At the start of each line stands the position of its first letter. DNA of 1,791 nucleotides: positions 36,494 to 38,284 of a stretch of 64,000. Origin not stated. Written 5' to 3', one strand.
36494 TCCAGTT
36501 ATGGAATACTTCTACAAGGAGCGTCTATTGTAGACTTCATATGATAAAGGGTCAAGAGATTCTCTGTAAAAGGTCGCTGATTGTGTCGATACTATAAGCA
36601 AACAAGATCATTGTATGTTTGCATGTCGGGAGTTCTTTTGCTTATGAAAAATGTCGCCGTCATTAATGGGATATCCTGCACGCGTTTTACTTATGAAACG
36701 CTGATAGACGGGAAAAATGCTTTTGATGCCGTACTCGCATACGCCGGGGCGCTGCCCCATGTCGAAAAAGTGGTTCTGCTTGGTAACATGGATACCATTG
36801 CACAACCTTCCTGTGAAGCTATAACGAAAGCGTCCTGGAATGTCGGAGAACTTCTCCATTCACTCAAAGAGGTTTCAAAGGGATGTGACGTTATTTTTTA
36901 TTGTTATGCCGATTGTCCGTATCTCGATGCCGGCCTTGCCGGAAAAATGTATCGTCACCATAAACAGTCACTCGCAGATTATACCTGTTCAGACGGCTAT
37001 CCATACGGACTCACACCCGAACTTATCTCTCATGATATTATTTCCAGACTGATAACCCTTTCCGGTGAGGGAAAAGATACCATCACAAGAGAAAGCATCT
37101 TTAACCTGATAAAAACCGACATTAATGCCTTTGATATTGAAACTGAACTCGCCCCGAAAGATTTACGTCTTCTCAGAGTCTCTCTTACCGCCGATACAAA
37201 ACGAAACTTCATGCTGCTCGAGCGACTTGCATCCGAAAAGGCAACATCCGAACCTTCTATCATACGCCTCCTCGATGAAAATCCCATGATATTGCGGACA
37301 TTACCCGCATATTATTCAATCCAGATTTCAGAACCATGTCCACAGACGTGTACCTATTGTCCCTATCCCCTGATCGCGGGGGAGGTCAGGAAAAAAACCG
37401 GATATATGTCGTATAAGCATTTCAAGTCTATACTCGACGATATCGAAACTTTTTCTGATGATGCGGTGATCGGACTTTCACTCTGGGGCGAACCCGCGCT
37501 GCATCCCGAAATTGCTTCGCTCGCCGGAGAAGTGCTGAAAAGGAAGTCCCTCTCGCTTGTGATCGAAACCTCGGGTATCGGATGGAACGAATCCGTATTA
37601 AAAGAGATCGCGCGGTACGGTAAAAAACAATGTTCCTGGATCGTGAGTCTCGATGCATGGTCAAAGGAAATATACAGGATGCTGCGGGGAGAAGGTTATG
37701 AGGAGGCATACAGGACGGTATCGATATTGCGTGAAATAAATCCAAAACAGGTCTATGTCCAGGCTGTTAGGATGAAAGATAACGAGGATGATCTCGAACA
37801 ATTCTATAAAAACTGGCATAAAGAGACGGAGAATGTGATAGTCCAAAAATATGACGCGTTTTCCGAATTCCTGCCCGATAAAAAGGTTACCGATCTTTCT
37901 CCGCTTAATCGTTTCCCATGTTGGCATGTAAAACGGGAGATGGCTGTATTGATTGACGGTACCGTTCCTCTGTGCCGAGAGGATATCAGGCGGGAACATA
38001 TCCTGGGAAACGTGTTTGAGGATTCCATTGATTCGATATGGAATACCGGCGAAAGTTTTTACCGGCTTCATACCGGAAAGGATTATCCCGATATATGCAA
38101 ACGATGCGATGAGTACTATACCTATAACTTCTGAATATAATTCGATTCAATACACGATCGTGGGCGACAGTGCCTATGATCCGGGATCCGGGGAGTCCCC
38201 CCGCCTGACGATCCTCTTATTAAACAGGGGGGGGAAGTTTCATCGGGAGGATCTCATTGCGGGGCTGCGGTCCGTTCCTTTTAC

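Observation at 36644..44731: Six translationally coupled genes upstream of flaA: SPASM radical SAM enzyme, glycan-tailoring enzymes, ATP-grasp ligase and peptidoglycan amidase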

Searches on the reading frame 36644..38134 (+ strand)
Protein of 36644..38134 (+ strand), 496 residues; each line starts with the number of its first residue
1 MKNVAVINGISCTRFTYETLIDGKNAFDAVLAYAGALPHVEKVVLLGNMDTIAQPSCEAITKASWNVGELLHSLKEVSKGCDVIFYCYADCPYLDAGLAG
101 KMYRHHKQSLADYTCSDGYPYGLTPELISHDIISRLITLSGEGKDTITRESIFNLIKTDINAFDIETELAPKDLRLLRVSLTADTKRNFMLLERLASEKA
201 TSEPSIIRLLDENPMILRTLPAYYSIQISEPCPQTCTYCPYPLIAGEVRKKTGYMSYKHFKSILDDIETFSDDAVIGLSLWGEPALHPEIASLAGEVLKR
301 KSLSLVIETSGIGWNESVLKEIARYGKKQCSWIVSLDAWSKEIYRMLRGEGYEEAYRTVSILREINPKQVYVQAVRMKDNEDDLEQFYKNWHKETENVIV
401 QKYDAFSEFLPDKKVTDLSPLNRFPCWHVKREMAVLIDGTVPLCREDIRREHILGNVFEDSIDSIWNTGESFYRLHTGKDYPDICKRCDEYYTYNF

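Call 4: search_protein_families(library=pfam, proteins=[window:36644-38134:+], max_evalue=0.01)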
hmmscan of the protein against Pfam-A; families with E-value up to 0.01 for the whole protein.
window:36644-38134:+ (496 aa): 4 families
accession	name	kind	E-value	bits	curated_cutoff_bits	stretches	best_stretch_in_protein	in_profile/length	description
PF04055.27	Radical_SAM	-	3.2e-15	57.1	29.5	1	228-389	3-164/166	Radical SAM superfamily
PF13186.11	SPASM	-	2.1e-10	41.2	21.5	1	426-489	1-67/67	Iron-sulfur cluster-binding domain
PF01094.35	ANF_receptor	-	0.0053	16.3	25.4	0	316-406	191-283/353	Receptor family ligand binding region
PF12804.13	NTP_transf_3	-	0.0059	17.2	27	0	22-142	22-147/160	MobA-like NTP transferase domain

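Call 5: search_protein_families(library=ncbifam, proteins=[window:36644-38134:+], max_evalue=0.01)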
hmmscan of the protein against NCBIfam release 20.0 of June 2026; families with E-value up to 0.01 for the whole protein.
window:36644-38134:+ (496 aa): 25 families
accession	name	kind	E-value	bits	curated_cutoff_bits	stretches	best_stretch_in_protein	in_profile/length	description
TIGR04321.1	spiroSPASM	subfamily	1.9e-171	571.2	250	1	4-496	2-510/510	spiro-SPASM protein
TIGR04317.1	W_rSAM_matur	equivalog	2e-17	63.3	380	1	226-400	8-181/349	tungsten cofactor oxidoreductase radical SAM maturase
TIGR04133.1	rSAM_w_lipo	hypoth_equivalog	1.6e-09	37.1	425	2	432-491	267-324/350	TIGR04133 family radical SAM/SPASM protein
TIGR04250.1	SCM_rSAM_ScmE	equivalog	3e-09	36.3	400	1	224-387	5-161/358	SynChlorMet cassette radical SAM/SPASM protein ScmE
TIGR04251.1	SCM_rSAM_ScmF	equivalog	3.1e-09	36.7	400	1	228-386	10-164/353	SynChlorMet cassette radical SAM/SPASM protein ScmF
TIGR02109.1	PQQ_syn_pqqE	equivalog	1.3e-07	30.9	381.35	1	221-350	6-127/358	pyrroloquinoline quinone biosynthesis protein PqqE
NF050035.1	rSAM_WgK_link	exception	1.8e-07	30.5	650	1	220-365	7-146/367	radical SAM/SPASM peptide maturase WgkB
TIGR03972.1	rSAM_TYW1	equivalog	2.5e-07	30.1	317.95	1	271-395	117-239/297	4-demethylwyosine synthase TYW1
TIGR03962.1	mycofact_rSAM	equivalog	6e-07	28.9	265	1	229-389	19-171/339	mycofactocin radical SAM maturase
TIGR04053.2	TIGR04053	equivalog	1.9e-06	27.4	395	1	230-391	16-173/366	TIGR04053 family radical SAM/SPASM domain-containing protein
TIGR03942.1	sulfatase_rSAM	equivalog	2.4e-06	26.8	349.45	1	340-489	169-315/363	anaerobic sulfatase maturase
TIGR04545.1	rSAM_ahbD_hemeb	equivalog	3.8e-06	26.6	500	1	229-387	7-158/339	heme b synthase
TIGR04311.1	rSAM_Geo_metal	subfamily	6.1e-06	25.5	400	0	225-408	6-192/423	radical SAM/SPASM family putative metalloenzyme maturase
TIGR02666.1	moaA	equivalog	1.2e-05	24.5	284.05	1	226-390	14-179/336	GTP 3',8-cyclase MoaA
TIGR04085.1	rSAM_more_4Fe4S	domain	2.2e-05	24.8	27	1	427-489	2-65/93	SPASM domain-containing protein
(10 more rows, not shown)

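Call 11: find_homologous_proteins(query=window:36644-38134:+, max_evalue=1e-10)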
Query window:36644-38134:+ (496 aa): 1421 proteins with E <= 1e-10 among 8000 candidates; the best 120 are listed.
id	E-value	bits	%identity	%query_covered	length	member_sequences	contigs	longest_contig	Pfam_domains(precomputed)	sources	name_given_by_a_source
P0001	0.0e+0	1153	100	100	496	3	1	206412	PF13186.12,PF04055.28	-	-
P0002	2.4e-232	790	67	100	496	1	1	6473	PF13186.12,PF04055.28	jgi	jgi:spiro-SPASM protein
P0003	3.0e-183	628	54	100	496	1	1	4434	PF13186.12,PF04055.28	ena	-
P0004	4.4e-181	621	55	97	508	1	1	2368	PF13186.12,PF04055.28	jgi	jgi:spiro-SPASM protein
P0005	1.7e-177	609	54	100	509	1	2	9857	PF13186.12,PF04055.28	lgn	-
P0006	3.7e-177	608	52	100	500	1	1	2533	PF13186.12,PF04055.28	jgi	-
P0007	7.4e-174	597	52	100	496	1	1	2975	PF13186.12,PF04055.28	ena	-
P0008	1.4e-173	596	52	100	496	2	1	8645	PF13186.12,PF04055.28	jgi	jgi:spiro-SPASM protein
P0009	3.6e-173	595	52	100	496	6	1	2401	PF13186.12,PF04055.28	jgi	jgi:spiro-SPASM protein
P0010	9.5e-173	593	50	100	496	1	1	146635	PF13186.12,PF04055.28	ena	-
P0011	6.3e-172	591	51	100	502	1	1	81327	PF13186.12,PF04055.28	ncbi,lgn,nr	ncbi:MAG: spiro-SPASM protein [Spirochaetales bacterium]|nr:spiro-SPASM protein [Spirochaetales bact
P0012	8.3e-172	590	52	100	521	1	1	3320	PF13186.12,PF04055.28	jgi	jgi:spiro-SPASM protein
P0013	1.2e-171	590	51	100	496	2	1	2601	PF13186.12,PF04055.28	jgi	jgi:spiro-SPASM protein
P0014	1.7e-171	589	52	100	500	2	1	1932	PF13186.12,PF04055.28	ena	-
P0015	2.4e-171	589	51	100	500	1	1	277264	PF13186.12,PF04055.28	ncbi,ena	-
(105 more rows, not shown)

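Call 13: find_related_loci(query=A1, collection=genome_contigs, flank=10000)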
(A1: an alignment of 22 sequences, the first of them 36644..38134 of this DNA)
Query A1 (496 aa) in genome_contigs; peptide patterns used: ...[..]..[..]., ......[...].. (x = any residue, [..] = any of these).
600 stretches matched a pattern (row limit reached: there are more); 423 encode a relative of the query (tblastn E <= 1e-3); the best 80 are kept; 80 distinct loci.
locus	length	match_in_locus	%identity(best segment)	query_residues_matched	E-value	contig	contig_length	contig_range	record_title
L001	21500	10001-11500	51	1-496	8e-180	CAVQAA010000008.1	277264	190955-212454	MAG: uncultured Spirochaetota bacterium isolate MFD03726.bin.2.143 genome assembly, contig: contig_22485, whole genome s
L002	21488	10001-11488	51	1-496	1e-178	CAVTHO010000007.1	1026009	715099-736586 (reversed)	MAG: uncultured Spirochaetota bacterium isolate MFD05942.bin.2.325 genome assembly, contig: contig_3547, whole genome sh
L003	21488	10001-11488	51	1-496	5e-178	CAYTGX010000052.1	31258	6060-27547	MAG TPA_asm: uncultured Spirochaetaceae bacterium isolate binchicken_co54_275 genome assembly, contig: NODE_2418_length_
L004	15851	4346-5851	51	1-496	3e-178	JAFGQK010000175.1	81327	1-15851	MAG: Spirochaetales bacterium isolate Zod_Metabat.749 k87_5752085, whole genome shotgun sequence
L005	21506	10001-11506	50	1-496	3e-174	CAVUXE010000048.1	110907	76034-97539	MAG: uncultured Spirochaetota bacterium isolate MFD04492.bin.2.86 genome assembly, contig: contig_30128, whole genome sh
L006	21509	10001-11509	50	1-496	9e-174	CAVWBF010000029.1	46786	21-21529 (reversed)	MAG: uncultured Spirochaetota bacterium isolate MFD03726.bin.4.276 genome assembly, contig: contig_99643, whole genome s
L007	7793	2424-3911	49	1-496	8e-174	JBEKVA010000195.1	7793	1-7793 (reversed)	MAG: Spirochaetia bacterium isolate SPRUCE 594 SPRUCE_594_195, whole genome shotgun sequence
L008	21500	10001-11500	51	1-496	4e-173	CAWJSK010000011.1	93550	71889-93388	MAG: uncultured Spirochaetota bacterium isolate MFD01231.bin.2.51 genome assembly, contig: contig_47259, whole genome sh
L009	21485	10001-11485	49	1-496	1e-172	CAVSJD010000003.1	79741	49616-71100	MAG: uncultured Spirochaetota bacterium isolate MFD01721.bin.2.19 genome assembly, contig: contig_14941, whole genome sh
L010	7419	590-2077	50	1-496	3e-172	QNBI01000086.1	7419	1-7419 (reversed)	MAG: Spirochaetes bacterium isolate B123_G9 B123_Guay9_scaffold_15463, whole genome shotgun sequence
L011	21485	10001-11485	49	1-496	2e-171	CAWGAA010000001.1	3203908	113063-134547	MAG: uncultured Spirochaetota bacterium isolate MFD04408.bin.1.18 genome assembly, contig: contig_23060, whole genome sh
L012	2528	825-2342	50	1-496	0e+0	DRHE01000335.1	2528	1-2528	MAG TPA_asm: Spirochaetales bacterium isolate HyVt-362 HyVt-362_k145_71127, whole genome shotgun sequence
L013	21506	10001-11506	49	1-496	2e-170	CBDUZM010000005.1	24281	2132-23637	MAG TPA_asm: uncultured Spirochaetaceae bacterium isolate SRR22302360_concoct_114 genome assembly, contig: ERZ25073602.4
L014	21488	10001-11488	48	1-496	6e-169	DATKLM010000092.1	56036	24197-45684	MAG TPA_asm: Spirochaetia bacterium isolate SMAG_U14685 k141_3266527, whole genome shotgun sequence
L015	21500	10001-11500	50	1-496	6e-177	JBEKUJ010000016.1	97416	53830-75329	MAG: Spirochaetia bacterium isolate SPRUCE 579 SPRUCE_579_16, whole genome shotgun sequence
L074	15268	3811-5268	46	26-496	1e-146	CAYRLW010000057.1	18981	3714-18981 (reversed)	MAG TPA_asm: uncultured Treponema sp. isolate binchicken_co135_125 genome assembly, contig: NODE_4664_length_18981_cov_1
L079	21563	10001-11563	42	1-496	7e-146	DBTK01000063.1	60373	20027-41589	MAG TPA_asm: Spirochaetaceae bacterium UBA1318 UBA1318_contig_8067, whole genome shotgun sequence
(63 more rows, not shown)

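Call 29: search_solved_structures(query=A1, max_evalue=0.01, show_alignments=0)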
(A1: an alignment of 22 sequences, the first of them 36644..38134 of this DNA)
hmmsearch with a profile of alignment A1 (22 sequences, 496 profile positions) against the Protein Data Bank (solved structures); distinct sequences matched with E-value up to 0.01: 2.
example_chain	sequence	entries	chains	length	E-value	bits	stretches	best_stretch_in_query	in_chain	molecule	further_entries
4m7t_A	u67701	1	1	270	1e-10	43.9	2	435-490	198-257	BtrN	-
4m7s_A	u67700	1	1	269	1.6e-10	43.3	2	435-490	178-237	BtrN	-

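Call 49: search_solved_structures(query=A1, max_evalue=10, show_alignments=2)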
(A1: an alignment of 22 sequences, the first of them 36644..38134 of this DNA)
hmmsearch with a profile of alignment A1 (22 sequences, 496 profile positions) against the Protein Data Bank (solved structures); distinct sequences matched with E-value up to 10: 11.
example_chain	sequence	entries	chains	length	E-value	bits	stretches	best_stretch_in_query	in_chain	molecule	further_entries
4m7t_A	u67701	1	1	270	1e-10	43.9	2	435-490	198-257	BtrN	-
4m7s_A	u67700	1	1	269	1.6e-10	43.3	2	435-490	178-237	BtrN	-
4k37_A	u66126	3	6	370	0.011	17.4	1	230-272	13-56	Anaerobic sulfatase-maturating enzyme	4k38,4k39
6efn_A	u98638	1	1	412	0.012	17.3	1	216-366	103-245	Sporulation killing factor maturation protein SkfB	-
4k36_A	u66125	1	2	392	0.014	17.1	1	230-272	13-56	Anaerobic sulfatase-maturating enzyme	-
6c8v_A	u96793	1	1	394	0.024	16.3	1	228-342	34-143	Coenzyme PQQ synthesis protein E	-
7d3m_H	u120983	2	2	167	0.035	15.8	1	178-242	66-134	R50 VH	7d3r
9gm3_A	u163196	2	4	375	0.13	14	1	224-277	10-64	ChlB radical SAM domain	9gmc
7pd1_A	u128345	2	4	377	0.84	11.2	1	212-264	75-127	Thiazole biosynthesis protein ThiH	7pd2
2qgq_A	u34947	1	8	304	1.3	10.7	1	223-263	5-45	Protein TM_1862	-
9dsi_H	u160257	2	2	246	1.8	10.1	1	298-345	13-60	99 Fab heavy chain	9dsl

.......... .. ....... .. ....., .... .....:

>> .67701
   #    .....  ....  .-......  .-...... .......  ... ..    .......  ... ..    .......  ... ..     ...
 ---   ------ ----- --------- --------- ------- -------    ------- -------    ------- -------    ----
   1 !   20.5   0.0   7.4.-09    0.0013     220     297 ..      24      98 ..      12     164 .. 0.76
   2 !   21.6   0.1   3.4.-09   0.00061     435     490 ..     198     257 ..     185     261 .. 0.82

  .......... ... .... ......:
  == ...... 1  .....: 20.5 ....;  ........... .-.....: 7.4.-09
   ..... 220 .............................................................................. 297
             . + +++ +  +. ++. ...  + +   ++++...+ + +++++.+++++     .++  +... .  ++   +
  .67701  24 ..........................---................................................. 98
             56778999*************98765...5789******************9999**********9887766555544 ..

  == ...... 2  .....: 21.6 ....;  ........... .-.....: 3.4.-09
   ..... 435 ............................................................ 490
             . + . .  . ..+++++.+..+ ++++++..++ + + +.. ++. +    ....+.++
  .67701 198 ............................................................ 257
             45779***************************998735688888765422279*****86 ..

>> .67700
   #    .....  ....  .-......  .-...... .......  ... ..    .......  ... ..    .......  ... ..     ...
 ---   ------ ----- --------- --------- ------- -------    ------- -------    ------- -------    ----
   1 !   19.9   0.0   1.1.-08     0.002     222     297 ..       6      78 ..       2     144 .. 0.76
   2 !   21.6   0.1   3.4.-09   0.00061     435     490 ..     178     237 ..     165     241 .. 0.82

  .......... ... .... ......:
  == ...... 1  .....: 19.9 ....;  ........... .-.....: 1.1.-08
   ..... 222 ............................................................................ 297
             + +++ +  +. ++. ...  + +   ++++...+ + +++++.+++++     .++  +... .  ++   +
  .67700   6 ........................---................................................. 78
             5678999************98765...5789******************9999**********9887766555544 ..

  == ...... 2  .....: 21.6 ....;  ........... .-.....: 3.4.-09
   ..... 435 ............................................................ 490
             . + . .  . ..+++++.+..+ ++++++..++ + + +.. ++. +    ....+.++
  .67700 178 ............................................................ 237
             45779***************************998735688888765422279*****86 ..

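Call 65: find_homologous_proteins(query=L074:3733-5268:+, max_evalue=1e-10)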
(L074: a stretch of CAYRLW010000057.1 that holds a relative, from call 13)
Query L074:3733-5268:+ (512 aa): 1495 proteins with E <= 1e-10 among 8000 candidates; the best 120 are listed.
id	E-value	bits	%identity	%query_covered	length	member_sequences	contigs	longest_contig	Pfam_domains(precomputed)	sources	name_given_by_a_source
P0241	0.0e+0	1179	100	100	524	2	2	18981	PF13186.12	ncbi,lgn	-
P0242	0.0e+0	1015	85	100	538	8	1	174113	PF13186.12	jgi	-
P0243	6.8e-193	660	60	93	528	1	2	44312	PF13186.12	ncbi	-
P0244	3.0e-192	658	57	100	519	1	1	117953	PF13186.12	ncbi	ncbi:spiro-SPASM protein [Treponema sp.]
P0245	3.5e-189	648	58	95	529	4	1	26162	PF13186.12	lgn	-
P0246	8.4e-189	646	57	100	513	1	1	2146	PF13186.12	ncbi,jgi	jgi:spiro-SPASM protein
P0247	4.2e-188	644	57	100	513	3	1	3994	PF13186.12,PF04055.28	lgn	-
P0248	5.4e-188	644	57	100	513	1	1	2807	PF13186.12,PF04055.28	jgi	jgi:spiro-SPASM protein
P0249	6.9e-188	643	57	100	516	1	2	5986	PF13186.12,PF04055.28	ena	-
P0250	2.4e-186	638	57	100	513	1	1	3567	PF13186.12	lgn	-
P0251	7.1e-186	637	57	97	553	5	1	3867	PF13186.12,PF04055.28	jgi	-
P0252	1.7e-184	632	57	100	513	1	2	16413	PF04055.28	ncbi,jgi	jgi:spiro-SPASM protein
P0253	1.9e-184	632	58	95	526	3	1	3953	PF13186.12,PF04055.28,PF12804.14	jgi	jgi:spiro-SPASM protein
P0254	2.2e-184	632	56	100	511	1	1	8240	PF13186.12,PF04055.28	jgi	jgi:spiro-SPASM protein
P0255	3.6e-184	631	56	100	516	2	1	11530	PF13186.12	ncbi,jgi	ncbi:MAG: spiro-SPASM protein [Treponemataceae bacterium]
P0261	7.0e-183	627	55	100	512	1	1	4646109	PF13186.12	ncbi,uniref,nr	ncbi:spiro-SPASM protein [Breznakiella homolactica]|uniref:Spiro-SPASM protein n=1 Tax=Breznakiella 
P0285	2.2e-179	615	57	96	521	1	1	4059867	PF04055.28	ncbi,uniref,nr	ncbi:radical SAM domain protein [Treponema primitia ZAS-2]|uniref:Radical SAM domain protein n=1 Tax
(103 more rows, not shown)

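Call 66: find_encoding_contigs(protein=P0285, flank=10000, max_places=1)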
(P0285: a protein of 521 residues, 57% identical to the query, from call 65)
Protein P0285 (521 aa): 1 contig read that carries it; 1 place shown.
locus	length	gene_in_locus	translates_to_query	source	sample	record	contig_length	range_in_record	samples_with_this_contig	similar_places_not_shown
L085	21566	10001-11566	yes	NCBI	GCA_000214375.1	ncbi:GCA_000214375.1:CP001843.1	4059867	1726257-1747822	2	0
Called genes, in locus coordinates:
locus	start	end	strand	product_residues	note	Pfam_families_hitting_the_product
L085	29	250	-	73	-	PF14384:BrnA_antitoxin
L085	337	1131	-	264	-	PF01790:LGT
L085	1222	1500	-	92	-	PF13828:DUF4190 (weak)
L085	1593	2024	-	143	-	PF13240:Zn_Ribbon_1, PF13248:Zn_ribbon_3 (weak)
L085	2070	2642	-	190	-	-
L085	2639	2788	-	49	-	-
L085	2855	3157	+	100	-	PF12844:HTH_19, PF13560:HTH_31, PF01381:HTH_3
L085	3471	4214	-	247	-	PF01928:CYTH (weak)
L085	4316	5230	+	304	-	PF01476:LysM, PF23473:LysM3_LYK4_5 (faint), PF01476:LysM, PF01551:Peptidase_M23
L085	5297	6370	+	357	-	PF00140:Sigma70_r1_2 (weak), PF04542:Sigma70_r2, PF04539:Sigma70_r3, PF04545:Sigma70_r4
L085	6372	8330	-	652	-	PF02518:HATPase_c (weak), PF13589:HATPase_c_3 (weak), PF01119:DNA_mis_repair, PF08676:MutL_C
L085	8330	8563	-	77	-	PF02609:Exonuc_VII_S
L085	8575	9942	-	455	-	PF13742:tRNA_anti_2, PF01336:tRNA_anti-codon, PF02601:Exonuc_VII_L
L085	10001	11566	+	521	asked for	PF04055:Radical_SAM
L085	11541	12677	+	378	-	-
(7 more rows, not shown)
